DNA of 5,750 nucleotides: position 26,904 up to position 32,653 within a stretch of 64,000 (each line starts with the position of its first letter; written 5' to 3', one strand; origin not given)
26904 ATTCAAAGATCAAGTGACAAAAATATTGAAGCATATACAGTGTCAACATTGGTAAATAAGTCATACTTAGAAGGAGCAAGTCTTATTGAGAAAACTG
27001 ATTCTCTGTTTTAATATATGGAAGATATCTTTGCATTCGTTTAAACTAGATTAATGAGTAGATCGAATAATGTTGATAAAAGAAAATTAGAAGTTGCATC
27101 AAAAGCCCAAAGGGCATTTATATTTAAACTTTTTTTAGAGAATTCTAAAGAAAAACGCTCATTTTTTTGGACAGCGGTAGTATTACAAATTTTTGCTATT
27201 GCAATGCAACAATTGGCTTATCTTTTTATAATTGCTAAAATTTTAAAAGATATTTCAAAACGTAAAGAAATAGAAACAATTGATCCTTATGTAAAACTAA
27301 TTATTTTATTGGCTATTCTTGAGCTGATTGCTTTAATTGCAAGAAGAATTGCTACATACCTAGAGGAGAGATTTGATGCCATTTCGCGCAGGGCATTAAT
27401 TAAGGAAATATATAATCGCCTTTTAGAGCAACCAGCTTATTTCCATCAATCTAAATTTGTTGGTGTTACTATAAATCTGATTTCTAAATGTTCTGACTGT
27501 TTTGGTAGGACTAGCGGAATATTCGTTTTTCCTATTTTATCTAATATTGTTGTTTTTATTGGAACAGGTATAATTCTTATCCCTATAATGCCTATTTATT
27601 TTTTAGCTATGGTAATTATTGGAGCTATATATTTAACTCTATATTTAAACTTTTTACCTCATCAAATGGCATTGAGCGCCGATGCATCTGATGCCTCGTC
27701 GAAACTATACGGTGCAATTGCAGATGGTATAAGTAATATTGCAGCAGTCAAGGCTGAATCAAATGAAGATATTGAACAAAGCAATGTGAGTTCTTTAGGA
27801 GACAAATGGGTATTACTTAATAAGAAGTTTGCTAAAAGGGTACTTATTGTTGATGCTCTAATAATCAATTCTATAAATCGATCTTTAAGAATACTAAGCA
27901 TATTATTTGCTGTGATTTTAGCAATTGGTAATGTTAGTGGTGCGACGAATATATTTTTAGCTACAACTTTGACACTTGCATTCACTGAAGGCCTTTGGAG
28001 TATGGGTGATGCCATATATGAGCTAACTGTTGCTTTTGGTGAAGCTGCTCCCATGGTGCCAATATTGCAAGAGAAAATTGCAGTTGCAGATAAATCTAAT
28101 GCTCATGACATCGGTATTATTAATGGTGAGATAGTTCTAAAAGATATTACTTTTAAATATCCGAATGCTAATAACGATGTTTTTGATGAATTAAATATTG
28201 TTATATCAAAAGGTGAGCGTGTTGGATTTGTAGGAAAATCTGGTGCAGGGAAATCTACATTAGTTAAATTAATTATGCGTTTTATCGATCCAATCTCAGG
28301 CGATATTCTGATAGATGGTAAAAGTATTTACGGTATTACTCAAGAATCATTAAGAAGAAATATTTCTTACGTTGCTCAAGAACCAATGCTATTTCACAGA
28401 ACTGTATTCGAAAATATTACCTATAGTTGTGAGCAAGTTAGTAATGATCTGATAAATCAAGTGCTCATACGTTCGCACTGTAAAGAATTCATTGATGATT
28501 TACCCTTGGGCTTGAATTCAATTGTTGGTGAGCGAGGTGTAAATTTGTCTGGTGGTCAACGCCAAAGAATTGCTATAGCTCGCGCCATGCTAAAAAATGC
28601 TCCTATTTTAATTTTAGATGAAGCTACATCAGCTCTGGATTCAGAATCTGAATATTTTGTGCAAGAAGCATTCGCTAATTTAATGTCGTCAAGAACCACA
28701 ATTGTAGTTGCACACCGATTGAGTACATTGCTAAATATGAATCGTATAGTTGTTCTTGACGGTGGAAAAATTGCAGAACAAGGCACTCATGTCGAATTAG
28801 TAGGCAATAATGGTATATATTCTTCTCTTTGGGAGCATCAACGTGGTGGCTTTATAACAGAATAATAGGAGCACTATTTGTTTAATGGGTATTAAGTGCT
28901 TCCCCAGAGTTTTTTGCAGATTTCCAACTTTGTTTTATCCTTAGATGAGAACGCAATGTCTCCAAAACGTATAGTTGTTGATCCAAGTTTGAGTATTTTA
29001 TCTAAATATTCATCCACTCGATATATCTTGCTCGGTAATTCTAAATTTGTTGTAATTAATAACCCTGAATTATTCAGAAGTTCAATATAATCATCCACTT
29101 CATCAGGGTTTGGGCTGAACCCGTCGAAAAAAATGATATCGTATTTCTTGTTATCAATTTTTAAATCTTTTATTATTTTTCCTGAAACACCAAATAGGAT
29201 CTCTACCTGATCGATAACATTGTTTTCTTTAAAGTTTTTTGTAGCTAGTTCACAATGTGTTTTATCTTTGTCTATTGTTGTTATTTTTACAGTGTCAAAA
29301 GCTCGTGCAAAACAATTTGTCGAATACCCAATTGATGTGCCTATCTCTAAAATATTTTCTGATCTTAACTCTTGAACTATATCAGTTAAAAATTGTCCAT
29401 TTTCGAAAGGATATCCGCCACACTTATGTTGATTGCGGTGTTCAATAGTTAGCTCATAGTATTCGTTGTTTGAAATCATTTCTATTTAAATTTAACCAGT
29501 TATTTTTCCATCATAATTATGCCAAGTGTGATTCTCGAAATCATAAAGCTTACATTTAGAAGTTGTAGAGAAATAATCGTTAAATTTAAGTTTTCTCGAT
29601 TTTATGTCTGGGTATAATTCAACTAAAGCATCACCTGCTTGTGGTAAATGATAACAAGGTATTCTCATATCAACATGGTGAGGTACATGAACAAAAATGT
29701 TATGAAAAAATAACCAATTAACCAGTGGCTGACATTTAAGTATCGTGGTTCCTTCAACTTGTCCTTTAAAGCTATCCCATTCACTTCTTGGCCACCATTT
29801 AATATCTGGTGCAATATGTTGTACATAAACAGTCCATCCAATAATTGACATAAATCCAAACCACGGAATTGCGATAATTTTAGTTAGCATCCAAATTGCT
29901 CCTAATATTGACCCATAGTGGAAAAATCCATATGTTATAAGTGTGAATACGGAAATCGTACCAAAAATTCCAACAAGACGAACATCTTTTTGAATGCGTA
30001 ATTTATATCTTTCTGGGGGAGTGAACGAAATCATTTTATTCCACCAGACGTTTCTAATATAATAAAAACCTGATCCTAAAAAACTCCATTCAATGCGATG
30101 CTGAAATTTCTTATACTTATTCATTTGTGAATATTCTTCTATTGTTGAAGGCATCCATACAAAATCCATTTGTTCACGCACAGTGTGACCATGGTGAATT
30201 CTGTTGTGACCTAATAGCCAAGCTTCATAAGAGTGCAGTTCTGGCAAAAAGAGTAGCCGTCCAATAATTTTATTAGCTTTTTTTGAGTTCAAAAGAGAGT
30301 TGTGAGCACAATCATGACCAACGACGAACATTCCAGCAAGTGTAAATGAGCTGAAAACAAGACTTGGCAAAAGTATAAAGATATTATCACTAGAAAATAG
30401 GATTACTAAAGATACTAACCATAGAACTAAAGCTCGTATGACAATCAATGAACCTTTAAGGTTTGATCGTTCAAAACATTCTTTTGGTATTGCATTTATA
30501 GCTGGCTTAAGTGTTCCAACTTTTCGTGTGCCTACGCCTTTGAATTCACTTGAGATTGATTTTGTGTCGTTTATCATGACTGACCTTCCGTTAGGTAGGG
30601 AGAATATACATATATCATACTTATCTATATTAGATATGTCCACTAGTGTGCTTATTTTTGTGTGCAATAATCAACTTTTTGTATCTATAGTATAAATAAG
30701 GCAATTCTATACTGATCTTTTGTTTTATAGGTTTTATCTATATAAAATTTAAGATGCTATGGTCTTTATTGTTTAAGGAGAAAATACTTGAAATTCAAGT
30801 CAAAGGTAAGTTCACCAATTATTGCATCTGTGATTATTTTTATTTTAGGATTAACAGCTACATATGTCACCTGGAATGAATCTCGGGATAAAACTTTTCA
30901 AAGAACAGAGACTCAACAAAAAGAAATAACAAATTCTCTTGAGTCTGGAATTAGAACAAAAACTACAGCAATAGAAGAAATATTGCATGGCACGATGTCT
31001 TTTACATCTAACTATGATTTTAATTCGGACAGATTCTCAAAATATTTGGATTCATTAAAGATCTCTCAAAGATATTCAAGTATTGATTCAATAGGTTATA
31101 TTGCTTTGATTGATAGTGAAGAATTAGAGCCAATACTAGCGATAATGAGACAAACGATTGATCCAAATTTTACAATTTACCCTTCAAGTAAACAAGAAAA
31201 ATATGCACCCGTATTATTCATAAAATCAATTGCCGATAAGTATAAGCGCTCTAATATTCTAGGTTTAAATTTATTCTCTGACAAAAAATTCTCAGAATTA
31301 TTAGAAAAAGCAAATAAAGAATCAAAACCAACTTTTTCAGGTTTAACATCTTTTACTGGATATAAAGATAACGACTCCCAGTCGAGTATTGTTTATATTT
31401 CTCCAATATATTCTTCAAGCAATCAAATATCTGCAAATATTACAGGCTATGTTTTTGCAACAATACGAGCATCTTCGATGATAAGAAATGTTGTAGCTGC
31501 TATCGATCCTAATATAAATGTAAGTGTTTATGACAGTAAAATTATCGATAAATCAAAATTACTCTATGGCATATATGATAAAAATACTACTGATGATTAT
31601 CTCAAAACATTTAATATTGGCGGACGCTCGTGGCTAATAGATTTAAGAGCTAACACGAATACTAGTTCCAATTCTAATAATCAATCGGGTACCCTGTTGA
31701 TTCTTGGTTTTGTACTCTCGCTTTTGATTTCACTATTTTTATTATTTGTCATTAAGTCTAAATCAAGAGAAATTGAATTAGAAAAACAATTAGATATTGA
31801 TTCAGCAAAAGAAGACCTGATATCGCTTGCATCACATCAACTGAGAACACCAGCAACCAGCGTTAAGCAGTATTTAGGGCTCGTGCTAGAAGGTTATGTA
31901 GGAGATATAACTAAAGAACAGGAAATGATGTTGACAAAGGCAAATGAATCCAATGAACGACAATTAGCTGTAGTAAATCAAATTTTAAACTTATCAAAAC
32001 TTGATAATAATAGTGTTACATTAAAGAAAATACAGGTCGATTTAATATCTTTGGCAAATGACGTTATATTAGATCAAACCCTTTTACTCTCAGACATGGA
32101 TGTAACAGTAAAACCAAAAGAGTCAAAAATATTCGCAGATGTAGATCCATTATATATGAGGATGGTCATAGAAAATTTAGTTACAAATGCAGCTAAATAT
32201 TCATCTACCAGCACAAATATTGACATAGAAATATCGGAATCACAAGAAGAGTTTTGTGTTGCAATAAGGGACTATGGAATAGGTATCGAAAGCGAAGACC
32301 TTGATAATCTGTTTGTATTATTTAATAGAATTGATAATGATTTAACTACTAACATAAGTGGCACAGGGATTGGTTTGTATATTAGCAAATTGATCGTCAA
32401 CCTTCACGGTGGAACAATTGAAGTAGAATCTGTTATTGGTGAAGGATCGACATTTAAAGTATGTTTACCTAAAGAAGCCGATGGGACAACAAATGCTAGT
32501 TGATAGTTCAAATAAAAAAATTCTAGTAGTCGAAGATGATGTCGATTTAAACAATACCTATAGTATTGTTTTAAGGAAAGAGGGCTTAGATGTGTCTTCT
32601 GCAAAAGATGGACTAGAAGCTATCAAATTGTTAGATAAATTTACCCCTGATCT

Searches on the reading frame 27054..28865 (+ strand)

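Call 30: search_protein_families(library=pfam, proteins=[window:27054-28865:+], max_evalue=0.001)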
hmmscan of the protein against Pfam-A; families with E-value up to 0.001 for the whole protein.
window:27054-28865:+ (603 aa): 3 families
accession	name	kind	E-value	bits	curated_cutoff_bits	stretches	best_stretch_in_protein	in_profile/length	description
PF00005.33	ABC_tran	-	2.1e-34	119.5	25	1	378-526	2-137/137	ABC transporter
PF00664.28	ABC_membrane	-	6.9e-13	49.3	28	1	41-290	4-250/274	ABC transporter transmembrane region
PF02463.25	SMC_N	-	5.5e-07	29.7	40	1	327-566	135-209/220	RecF/RecN/SMC N terminal domain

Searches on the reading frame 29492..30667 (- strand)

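Call 43: search_protein_families(library=pfam, proteins=[window:29492-30667:-], max_evalue=0.001)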
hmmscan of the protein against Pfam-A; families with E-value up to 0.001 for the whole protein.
window:29492-30667:- (391 aa): 1 family
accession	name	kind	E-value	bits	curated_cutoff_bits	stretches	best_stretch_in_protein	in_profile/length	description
PF00487.30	FA_desaturase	-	1.2e-26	94.4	29.7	1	100-354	7-244/253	Fatty acid desaturase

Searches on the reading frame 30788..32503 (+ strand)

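Call 43: search_protein_families(library=pfam, proteins=[window:30788-32503:+], max_evalue=0.001)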
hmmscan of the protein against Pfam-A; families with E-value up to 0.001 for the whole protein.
window:30788-32503:+ (571 aa): 4 families
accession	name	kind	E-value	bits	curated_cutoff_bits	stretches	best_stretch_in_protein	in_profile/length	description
PF03924.19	CHASE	-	1.4e-25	90.6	25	1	78-260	3-189/189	CHASE domain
PF02518.31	HATPase_c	-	5.9e-25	88.3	26.4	1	453-563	2-110/111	Histidine kinase-, DNA gyrase B-, and HSP90-like ATPase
PF00512.31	HisKA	-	5.5e-09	36.4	26.9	1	340-407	1-65/66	His Kinase A (phospho-acceptor) domain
PF13589.12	HATPase_c_3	-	0.00045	20.7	25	1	459-535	5-82/137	Histidine kinase-, DNA gyrase B-, and HSP90-like ATPase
